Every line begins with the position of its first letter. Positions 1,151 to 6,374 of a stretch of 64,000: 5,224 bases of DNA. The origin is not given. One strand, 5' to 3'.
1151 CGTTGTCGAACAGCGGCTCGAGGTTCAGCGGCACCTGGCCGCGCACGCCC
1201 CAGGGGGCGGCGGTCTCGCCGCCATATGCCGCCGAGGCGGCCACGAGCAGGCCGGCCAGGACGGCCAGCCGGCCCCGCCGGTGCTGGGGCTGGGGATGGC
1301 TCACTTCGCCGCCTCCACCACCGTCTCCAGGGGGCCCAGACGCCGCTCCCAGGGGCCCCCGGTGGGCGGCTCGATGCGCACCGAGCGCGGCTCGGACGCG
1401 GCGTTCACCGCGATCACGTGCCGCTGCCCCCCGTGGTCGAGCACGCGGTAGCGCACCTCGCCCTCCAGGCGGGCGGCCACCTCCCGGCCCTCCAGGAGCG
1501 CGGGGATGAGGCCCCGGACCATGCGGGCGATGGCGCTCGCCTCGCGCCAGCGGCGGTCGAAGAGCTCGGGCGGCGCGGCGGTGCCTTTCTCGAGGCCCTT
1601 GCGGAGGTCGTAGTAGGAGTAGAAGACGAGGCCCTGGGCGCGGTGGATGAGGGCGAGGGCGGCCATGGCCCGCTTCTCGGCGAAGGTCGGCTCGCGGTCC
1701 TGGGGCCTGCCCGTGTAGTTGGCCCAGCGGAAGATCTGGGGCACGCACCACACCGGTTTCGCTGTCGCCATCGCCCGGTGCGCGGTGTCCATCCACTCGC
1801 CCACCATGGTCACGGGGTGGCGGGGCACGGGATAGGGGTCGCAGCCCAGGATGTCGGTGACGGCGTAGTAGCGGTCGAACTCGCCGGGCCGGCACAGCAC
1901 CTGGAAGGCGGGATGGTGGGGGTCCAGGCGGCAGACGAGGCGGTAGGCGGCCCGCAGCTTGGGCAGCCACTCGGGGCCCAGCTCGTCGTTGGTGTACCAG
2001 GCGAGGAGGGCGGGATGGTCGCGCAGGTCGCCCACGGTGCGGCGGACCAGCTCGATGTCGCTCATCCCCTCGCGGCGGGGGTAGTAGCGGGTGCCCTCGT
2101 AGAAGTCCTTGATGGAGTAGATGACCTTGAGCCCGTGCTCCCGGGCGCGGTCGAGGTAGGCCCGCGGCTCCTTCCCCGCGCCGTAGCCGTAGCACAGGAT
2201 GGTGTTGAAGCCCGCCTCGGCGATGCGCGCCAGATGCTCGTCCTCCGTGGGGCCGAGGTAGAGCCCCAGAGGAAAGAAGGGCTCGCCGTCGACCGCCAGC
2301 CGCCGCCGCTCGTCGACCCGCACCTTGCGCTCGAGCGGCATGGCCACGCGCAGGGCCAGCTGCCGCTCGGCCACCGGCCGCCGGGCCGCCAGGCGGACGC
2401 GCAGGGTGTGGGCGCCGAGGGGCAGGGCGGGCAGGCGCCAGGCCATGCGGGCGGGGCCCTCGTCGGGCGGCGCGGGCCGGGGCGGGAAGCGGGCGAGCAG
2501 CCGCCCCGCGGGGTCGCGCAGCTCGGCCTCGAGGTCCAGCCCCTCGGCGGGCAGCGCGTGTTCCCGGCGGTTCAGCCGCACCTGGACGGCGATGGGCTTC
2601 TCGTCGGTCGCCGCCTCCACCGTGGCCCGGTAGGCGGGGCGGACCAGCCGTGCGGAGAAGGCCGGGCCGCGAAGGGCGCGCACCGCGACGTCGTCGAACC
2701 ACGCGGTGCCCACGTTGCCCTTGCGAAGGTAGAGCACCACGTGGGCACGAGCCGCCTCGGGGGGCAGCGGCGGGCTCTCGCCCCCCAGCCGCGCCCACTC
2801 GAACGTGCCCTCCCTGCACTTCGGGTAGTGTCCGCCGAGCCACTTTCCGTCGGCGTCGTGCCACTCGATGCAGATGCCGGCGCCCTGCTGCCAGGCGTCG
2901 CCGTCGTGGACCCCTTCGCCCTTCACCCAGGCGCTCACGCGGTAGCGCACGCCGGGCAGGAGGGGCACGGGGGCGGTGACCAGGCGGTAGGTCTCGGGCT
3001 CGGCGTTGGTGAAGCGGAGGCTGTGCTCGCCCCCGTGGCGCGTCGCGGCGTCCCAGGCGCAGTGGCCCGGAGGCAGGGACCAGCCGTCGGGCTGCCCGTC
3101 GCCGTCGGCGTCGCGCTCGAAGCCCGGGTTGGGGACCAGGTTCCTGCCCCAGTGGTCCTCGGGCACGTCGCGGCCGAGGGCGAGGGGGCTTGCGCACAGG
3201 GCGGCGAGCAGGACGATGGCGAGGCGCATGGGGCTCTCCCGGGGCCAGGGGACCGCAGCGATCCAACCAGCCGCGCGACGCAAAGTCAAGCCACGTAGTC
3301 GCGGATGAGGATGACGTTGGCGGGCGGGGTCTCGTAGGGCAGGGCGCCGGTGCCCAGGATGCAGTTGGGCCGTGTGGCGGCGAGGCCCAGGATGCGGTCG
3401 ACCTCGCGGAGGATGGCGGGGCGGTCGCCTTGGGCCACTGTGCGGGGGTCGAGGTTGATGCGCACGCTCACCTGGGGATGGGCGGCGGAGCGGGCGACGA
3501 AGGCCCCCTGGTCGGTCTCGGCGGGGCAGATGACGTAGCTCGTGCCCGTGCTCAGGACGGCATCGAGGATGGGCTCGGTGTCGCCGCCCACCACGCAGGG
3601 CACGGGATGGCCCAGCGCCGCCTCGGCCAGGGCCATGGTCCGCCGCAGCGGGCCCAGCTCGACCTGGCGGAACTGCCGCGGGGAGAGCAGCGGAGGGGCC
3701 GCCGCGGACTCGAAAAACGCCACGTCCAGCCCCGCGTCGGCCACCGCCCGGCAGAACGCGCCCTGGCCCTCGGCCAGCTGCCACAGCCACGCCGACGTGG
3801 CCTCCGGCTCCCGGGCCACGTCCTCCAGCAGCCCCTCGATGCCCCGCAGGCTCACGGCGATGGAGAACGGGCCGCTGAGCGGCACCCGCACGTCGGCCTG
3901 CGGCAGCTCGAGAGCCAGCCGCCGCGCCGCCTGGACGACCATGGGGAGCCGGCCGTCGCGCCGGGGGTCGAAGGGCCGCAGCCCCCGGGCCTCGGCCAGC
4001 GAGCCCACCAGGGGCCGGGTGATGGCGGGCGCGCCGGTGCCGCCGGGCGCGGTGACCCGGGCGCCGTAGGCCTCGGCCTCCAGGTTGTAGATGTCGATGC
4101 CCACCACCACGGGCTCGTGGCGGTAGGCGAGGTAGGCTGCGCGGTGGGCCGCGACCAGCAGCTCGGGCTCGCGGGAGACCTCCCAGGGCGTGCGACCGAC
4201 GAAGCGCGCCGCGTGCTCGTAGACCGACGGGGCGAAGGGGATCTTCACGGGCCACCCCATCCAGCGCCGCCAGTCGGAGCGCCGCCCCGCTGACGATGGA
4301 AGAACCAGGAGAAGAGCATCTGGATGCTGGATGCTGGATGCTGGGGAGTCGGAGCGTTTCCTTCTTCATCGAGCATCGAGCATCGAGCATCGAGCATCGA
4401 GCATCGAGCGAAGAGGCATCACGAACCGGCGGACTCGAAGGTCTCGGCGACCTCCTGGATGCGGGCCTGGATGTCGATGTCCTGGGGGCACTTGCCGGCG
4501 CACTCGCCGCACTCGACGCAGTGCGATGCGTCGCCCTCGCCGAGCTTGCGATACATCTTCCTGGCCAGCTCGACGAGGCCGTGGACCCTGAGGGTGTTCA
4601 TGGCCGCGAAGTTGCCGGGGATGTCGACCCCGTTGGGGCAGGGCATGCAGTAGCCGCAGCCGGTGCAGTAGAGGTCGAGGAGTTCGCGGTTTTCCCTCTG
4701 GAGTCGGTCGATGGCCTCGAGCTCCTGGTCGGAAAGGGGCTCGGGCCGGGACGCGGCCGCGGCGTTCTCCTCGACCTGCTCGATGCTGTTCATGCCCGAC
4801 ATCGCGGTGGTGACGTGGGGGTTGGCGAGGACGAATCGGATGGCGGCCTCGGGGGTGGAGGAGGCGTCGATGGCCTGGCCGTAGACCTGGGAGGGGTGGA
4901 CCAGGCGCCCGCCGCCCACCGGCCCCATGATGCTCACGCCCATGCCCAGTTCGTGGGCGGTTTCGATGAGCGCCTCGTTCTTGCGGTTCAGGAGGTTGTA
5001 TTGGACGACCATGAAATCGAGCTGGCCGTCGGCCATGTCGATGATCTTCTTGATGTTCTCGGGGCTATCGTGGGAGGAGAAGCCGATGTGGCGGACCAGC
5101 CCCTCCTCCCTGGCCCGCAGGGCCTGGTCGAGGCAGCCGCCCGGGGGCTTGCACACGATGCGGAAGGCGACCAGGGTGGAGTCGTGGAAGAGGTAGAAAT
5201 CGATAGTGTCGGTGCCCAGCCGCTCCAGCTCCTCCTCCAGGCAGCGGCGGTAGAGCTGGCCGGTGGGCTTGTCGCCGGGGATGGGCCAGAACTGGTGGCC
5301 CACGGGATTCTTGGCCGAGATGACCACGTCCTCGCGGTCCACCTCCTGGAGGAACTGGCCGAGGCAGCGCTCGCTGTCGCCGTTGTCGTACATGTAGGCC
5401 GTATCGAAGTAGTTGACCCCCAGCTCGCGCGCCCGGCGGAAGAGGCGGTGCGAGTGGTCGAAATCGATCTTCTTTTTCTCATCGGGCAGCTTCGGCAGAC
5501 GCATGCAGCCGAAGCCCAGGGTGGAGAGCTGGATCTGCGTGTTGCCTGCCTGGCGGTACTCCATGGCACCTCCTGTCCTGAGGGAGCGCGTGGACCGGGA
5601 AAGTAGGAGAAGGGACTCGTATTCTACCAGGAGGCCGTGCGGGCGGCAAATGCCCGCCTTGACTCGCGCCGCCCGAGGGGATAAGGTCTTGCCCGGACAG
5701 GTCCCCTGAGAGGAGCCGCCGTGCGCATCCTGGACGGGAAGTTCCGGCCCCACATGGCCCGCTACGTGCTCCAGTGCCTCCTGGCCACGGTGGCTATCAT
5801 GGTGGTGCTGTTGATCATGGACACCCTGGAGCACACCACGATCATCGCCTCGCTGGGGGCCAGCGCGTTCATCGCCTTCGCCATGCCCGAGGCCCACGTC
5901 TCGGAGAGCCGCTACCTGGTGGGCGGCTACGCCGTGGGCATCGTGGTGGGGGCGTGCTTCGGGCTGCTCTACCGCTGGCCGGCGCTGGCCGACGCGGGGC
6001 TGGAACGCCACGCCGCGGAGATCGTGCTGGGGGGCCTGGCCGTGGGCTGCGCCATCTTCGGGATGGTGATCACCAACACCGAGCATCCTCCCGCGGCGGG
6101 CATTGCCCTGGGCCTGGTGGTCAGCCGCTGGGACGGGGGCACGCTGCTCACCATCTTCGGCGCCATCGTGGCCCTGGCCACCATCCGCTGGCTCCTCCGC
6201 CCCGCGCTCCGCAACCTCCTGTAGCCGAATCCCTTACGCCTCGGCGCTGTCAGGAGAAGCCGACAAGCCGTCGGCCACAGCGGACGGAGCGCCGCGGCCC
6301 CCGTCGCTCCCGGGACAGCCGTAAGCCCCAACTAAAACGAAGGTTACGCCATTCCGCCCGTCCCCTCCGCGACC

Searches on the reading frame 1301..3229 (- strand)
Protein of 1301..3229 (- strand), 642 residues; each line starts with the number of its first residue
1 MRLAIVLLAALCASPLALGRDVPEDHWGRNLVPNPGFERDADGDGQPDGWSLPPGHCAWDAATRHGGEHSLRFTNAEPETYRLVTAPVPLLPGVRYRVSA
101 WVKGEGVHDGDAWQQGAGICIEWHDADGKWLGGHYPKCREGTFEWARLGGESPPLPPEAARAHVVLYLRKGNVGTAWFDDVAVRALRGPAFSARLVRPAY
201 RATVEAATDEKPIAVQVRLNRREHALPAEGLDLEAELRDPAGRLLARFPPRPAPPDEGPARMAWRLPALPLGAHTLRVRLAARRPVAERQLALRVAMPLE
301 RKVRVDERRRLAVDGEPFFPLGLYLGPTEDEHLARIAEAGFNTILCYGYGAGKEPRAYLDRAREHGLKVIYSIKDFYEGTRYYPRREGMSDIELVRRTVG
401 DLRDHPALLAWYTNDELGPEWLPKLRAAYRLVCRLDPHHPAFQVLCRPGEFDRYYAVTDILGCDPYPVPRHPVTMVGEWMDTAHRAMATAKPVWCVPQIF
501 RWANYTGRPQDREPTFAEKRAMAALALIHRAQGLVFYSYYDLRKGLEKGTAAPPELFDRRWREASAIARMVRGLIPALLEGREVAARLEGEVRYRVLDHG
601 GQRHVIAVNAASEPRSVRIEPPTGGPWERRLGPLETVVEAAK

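Call 6: search_protein_families(library=pfam, proteins=[window:1301-3229:-])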
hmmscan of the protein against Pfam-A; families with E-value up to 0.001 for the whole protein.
window:1301-3229:- (642 aa): 0 families

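Call 17: search_protein_families(library=ncbifam, proteins=[window:1301-3229:-], max_evalue=0.001)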
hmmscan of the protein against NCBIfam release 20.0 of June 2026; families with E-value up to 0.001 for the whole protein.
window:1301-3229:- (642 aa): 0 families

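Call 26: find_encoding_contigs(protein=window:1301-3229:-, flank=10000, max_places=4)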
Protein window:1301-3229:- (642 aa): no gene with exactly this product is on record in the collection.

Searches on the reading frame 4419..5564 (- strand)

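Call 6: search_protein_families(library=pfam, proteins=[window:4419-5564:-])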
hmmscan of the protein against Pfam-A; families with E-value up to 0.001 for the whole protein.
window:4419-5564:- (381 aa): 9 families
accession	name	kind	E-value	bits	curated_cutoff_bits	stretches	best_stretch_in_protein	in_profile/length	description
PF00248.27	Aldo_ket_red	-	2.5e-41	142.1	24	2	16-222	2-198/291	Aldo/keto reductase family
PF13187.11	Fer4_9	-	1.2e-09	38.5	27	1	299-362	1-50/52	4Fe-4S dicluster domain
PF13534.11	Fer4_17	-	9.3e-08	32.9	22.2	1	300-364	2-61/61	4Fe-4S dicluster domain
PF13183.11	Fer4_8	-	2.6e-06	28.3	27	1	299-363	4-68/68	4Fe-4S dicluster domain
PF13746.11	Fer4_18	-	0.00021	21.9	27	0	344-370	56-82/114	4Fe-4S dicluster domain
PF14697.11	Fer4_21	-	0.00025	21.6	35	0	280-310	21-52/59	4Fe-4S dicluster domain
PF17179.9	Fer4_22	-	0.00063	21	27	0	334-363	66-95/95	4Fe-4S dicluster domain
PF13237.11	Fer4_10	-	0.00077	19.8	25.5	0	299-360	8-53/53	4Fe-4S dicluster domain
PF12838.12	Fer4_7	-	0.0008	20.3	27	0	300-363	2-52/52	4Fe-4S dicluster domain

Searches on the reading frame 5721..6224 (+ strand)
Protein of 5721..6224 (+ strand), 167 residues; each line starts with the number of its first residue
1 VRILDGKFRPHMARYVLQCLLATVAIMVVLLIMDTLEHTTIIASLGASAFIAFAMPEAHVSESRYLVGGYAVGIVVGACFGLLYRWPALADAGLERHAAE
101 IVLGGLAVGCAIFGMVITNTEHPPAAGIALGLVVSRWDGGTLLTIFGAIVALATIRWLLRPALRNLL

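Call 6: search_protein_families(library=pfam, proteins=[window:5721-6224:+])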
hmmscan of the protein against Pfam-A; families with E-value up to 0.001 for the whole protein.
window:5721-6224:+ (167 aa): 1 family
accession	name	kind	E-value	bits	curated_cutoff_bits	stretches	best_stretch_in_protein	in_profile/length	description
PF04982.19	TM_HPP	-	2.2e-19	70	27.2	1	9-137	3-120/157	HPP, transmembrane region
